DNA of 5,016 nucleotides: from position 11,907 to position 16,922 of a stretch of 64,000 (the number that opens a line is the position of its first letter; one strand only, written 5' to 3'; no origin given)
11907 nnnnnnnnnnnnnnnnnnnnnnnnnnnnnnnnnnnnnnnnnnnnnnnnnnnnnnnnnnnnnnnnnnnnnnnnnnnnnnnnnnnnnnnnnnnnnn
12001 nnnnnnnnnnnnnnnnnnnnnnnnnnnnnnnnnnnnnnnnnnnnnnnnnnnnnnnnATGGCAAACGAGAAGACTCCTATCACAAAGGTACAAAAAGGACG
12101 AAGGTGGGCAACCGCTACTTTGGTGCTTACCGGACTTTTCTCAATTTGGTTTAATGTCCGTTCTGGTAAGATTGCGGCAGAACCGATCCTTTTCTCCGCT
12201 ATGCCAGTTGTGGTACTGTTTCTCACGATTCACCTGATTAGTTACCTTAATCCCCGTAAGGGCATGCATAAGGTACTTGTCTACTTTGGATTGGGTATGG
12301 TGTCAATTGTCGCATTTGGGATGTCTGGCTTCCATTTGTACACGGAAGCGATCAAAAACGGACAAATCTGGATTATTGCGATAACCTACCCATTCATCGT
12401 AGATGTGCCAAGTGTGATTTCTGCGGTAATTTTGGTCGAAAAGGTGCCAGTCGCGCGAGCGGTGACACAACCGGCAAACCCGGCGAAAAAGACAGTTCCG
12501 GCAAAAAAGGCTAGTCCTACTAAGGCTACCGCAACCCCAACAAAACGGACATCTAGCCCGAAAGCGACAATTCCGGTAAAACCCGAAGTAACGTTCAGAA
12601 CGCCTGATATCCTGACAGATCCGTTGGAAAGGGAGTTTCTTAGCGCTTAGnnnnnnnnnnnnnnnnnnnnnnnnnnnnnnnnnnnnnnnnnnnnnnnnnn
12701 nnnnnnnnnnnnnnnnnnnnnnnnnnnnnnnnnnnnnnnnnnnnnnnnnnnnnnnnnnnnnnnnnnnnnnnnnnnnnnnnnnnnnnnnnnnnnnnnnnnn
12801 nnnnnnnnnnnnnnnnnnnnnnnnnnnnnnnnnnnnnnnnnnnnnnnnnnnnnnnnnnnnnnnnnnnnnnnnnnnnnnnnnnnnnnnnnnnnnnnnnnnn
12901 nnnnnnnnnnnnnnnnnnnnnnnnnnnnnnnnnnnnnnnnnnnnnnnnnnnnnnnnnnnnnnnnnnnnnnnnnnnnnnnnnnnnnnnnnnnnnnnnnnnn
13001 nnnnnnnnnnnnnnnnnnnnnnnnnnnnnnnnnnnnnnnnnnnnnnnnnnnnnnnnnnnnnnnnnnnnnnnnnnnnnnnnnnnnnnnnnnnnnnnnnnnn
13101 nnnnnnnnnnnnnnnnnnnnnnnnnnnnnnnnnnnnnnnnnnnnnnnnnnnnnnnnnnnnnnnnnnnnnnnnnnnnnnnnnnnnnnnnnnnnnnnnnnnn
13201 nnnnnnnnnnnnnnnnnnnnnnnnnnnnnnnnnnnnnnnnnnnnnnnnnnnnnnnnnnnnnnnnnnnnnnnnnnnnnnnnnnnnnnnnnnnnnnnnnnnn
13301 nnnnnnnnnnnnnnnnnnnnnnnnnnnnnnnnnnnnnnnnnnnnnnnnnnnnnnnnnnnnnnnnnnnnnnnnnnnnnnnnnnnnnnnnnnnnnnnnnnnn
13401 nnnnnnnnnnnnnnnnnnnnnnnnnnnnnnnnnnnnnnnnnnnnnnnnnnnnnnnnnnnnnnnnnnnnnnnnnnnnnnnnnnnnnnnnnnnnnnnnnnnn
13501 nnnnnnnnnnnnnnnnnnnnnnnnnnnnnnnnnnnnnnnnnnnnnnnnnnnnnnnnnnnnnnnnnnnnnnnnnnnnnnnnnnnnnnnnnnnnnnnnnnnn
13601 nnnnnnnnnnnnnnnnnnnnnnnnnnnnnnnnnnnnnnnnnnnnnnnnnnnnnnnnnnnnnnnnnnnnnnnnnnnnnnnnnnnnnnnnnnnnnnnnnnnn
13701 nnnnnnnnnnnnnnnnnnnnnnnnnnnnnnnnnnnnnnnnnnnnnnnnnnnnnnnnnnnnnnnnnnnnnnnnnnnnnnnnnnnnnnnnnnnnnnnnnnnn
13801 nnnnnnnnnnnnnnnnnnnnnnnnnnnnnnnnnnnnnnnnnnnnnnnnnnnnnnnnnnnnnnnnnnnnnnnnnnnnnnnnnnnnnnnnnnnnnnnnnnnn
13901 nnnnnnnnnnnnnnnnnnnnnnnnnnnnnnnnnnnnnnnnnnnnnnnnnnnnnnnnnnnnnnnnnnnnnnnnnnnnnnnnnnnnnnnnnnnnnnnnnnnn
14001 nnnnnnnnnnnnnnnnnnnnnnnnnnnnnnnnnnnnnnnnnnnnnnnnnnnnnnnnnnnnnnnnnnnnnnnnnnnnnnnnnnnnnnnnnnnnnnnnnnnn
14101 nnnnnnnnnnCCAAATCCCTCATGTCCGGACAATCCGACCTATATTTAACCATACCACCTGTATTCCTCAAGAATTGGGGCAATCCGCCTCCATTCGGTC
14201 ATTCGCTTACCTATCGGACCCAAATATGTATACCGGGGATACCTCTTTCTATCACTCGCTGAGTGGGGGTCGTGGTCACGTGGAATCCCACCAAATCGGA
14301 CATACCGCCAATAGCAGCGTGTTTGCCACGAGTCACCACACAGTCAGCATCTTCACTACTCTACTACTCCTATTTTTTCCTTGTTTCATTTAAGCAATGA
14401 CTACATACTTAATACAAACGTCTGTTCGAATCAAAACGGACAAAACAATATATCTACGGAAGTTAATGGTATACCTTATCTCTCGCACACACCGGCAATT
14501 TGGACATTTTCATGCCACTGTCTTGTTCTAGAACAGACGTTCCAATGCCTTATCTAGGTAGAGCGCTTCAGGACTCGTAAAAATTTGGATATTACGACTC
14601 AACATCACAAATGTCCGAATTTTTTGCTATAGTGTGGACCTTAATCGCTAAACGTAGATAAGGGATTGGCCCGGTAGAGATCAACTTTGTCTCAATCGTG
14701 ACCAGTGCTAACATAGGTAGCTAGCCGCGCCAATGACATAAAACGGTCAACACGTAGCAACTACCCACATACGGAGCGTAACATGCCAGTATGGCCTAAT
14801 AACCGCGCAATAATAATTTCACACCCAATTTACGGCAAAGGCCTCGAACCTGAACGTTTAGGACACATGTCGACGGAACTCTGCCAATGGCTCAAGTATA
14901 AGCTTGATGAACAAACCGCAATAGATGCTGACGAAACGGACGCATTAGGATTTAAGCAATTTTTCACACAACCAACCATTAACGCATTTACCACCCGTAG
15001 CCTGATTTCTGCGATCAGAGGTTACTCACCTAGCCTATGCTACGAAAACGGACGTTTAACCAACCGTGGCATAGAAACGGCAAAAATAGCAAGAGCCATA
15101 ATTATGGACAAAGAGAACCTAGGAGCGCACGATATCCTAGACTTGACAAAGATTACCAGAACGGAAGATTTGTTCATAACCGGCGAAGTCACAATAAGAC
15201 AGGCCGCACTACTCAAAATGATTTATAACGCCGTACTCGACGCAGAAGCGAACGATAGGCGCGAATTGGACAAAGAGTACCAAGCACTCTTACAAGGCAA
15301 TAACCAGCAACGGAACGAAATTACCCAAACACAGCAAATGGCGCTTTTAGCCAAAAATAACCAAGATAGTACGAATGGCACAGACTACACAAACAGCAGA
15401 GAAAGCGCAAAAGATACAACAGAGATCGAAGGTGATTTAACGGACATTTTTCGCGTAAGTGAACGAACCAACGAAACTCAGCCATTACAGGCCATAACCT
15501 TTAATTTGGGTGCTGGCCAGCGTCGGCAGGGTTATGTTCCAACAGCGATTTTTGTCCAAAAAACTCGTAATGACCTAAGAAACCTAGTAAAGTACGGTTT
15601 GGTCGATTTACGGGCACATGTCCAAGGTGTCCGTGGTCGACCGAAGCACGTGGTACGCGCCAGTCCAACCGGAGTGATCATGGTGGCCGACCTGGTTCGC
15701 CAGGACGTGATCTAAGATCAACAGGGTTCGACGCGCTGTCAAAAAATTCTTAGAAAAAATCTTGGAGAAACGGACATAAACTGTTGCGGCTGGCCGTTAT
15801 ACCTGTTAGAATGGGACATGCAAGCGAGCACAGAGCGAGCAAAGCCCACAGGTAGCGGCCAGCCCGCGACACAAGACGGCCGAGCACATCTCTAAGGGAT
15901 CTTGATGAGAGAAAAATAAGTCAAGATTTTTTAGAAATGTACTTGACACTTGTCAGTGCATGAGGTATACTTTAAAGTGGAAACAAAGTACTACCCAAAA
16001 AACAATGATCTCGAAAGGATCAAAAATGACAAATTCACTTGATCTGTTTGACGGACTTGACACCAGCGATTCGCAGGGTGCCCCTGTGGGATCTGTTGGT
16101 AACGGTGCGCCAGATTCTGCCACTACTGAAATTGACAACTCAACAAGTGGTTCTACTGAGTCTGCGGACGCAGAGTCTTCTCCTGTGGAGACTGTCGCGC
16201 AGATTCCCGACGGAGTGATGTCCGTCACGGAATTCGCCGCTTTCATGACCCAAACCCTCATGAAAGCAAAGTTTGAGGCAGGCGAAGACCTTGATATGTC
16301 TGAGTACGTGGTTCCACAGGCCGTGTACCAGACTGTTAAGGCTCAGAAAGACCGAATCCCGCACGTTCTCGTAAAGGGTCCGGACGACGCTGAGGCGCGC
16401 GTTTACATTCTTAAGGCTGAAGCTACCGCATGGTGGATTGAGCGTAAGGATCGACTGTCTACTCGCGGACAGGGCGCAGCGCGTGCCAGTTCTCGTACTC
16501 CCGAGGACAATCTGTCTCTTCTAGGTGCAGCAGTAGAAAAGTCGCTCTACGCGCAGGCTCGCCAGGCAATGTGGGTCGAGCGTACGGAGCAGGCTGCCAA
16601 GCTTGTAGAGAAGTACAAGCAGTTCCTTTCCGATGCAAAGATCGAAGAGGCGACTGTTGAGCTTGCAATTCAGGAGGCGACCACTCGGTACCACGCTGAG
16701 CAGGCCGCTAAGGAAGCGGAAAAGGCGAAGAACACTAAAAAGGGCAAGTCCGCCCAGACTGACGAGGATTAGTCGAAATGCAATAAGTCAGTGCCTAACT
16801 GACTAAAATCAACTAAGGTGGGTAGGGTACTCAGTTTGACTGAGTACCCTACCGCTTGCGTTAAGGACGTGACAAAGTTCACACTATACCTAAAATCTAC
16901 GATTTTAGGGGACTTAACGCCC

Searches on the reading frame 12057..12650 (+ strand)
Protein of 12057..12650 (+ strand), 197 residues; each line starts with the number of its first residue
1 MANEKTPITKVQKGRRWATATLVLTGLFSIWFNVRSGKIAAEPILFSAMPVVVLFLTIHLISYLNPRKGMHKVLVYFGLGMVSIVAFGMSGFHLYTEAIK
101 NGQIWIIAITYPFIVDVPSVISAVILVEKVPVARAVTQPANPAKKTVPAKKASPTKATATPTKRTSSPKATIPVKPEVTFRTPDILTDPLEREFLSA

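Call 9: search_protein_families(library=phrogs, proteins=[window:12057-12650:+], max_evalue=0.001)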
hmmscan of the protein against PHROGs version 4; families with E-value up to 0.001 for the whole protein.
window:12057-12650:+ (197 aa): 0 families

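Call 24: search_protein_families(library=pfam, proteins=[window:12057-12650:+], max_evalue=0.01)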
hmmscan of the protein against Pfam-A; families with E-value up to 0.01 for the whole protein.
window:12057-12650:+ (197 aa): 1 family
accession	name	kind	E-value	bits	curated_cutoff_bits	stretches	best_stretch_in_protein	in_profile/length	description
PF10935.13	DUF2637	-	0.0005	20.4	22.8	0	78-123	6-51/161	Protein of unknown function (DUF2637)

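Call 66: find_related_loci(query=window:12057-12650:+, collection=viral_contigs, flank=10000)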
Query window:12057-12650:+ (197 aa) in viral_contigs; peptide patterns used: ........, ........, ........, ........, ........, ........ (x = any residue, [..] = any of these).
5 stretches matched a pattern, but none encodes a relative of the query by tblastn (E <= 1e-3).

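Call 68: find_related_loci(query=A1, collection=viral_contigs, flank=10000)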
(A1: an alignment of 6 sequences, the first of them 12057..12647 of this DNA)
Query A1 (197 aa) in viral_contigs; peptide patterns used: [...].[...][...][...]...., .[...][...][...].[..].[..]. (x = any residue, [..] = any of these).
78 stretches matched a pattern; 6 encode a relative of the query (tblastn E <= 1e-3); 6 distinct loci.
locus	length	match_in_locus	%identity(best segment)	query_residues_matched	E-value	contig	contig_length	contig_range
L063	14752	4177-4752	71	3-197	1e-85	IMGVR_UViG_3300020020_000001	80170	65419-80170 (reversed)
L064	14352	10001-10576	71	3-197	1e-85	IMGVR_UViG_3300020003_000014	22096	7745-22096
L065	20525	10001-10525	44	2-178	2e-45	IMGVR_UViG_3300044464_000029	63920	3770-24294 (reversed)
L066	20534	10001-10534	44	7-188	2e-42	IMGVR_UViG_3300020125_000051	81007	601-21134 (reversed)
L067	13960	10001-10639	40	1-197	2e-41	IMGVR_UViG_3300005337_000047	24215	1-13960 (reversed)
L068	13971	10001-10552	49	5-173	4e-47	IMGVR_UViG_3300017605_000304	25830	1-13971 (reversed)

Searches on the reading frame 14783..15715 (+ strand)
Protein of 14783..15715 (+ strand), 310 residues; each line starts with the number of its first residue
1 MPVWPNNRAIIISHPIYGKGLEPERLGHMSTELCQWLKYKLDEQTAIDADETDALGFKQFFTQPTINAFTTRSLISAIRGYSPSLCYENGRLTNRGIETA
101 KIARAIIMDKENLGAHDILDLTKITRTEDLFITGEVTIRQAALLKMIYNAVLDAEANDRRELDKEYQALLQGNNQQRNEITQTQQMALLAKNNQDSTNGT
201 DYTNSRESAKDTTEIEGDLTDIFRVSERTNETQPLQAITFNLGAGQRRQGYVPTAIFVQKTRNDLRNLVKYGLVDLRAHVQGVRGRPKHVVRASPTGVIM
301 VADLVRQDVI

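Call 9: search_protein_families(library=phrogs, proteins=[window:14783-15715:+], max_evalue=0.001)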
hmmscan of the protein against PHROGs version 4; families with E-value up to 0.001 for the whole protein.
window:14783-15715:+ (310 aa): 0 families

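Call 24: search_protein_families(library=pfam, proteins=[window:14783-15715:+], max_evalue=0.01)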
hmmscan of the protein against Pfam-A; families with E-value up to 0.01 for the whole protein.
window:14783-15715:+ (310 aa): 0 families

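Call 63: search_solved_structures(query=window:14783-15715:+, max_evalue=1)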
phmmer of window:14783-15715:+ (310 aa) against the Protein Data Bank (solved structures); distinct sequences matched with E-value up to 1: 0.

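Call 65: search_protein_families(library=ncbifam, proteins=[window:14783-15715:+], max_evalue=0.05)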
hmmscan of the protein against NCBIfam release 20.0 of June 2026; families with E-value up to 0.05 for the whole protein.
window:14783-15715:+ (310 aa): 0 families

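Call 83: find_homologous_proteins(query=window:14783-15715:+, max_evalue=0.001)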
Query window:14783-15715:+ (310 aa): 5 proteins with E <= 0.001 among 1799 candidates.
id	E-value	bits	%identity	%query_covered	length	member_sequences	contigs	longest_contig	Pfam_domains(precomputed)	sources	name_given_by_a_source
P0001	6.5e-202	687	100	100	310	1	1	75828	-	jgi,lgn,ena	-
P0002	2.1e-87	311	51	100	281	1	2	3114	-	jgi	jgi:hypothetical protein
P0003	8.9e-51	191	39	100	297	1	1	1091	-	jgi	jgi:hypothetical protein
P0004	6.0e-48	182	36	100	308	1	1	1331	-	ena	-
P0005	1.2e-36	145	36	93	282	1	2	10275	-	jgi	jgi:hypothetical protein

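Call 89: predict_structure(alignment_id=A4)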
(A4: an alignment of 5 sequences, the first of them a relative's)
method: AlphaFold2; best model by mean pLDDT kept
length: 310 residues; sequences in the alignment: 5
mean_pLDDT: 38.7   pTM: 0.23
mean pLDDT of the five models: 38.7, 38.6, 36.2, 36.0, 34.5
residues with pLDDT >= 90: 0; 70-90: 0; 50-70: 56; < 50: 254
segments of 3 or more residues with pLDDT < 50: 1-50, 53-83, 85-88, 110-119, 126-154, 191-310
pLDDT, mean of each block of 10 residues (from residue 1): 25 25 30 38 42 44 38 33 47 57 53 46 49 37 43 50 52 52 52 41 31 30 26 26 29 28 41 39 33 30 32
secondary structure, 60 per line:
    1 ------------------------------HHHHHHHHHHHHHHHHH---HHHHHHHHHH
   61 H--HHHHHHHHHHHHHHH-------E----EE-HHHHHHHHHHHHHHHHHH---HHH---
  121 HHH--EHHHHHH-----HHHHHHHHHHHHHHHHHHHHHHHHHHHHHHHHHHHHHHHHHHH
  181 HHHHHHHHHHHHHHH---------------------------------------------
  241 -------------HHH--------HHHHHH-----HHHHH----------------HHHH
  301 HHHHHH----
elements in order: H31-47 H51-61 H64-78 H94-111 H127-132 H138-195 H265-270 H276-280 H297-306

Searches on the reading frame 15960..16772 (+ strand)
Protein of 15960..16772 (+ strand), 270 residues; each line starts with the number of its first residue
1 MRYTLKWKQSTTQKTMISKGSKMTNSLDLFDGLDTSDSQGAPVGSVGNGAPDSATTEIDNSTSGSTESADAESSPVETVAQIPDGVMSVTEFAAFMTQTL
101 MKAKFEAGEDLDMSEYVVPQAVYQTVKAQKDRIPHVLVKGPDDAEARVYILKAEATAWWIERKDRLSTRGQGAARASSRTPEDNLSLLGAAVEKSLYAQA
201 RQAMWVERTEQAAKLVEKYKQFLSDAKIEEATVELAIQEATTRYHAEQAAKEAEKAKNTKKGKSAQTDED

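Call 9: search_protein_families(library=phrogs, proteins=[window:15960-16772:+], max_evalue=0.001)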
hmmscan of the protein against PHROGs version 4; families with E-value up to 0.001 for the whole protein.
window:15960-16772:+ (270 aa): 0 families

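Call 24: search_protein_families(library=pfam, proteins=[window:15960-16772:+], max_evalue=0.01)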
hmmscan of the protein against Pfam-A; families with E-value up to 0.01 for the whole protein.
window:15960-16772:+ (270 aa): 0 families

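Call 64: search_solved_structures(query=window:15960-16772:+, max_evalue=1)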
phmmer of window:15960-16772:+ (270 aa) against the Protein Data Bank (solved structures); distinct sequences matched with E-value up to 1: 0.

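Call 65: search_protein_families(library=ncbifam, proteins=[window:15960-16772:+], max_evalue=0.05)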
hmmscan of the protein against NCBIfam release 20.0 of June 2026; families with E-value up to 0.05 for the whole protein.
window:15960-16772:+ (270 aa): 1 family
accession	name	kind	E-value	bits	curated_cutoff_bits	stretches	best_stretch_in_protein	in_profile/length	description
NF002600.0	PRK02256.1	equivalog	0.0092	14.6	529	1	202-255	14-71/463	aminopeptidase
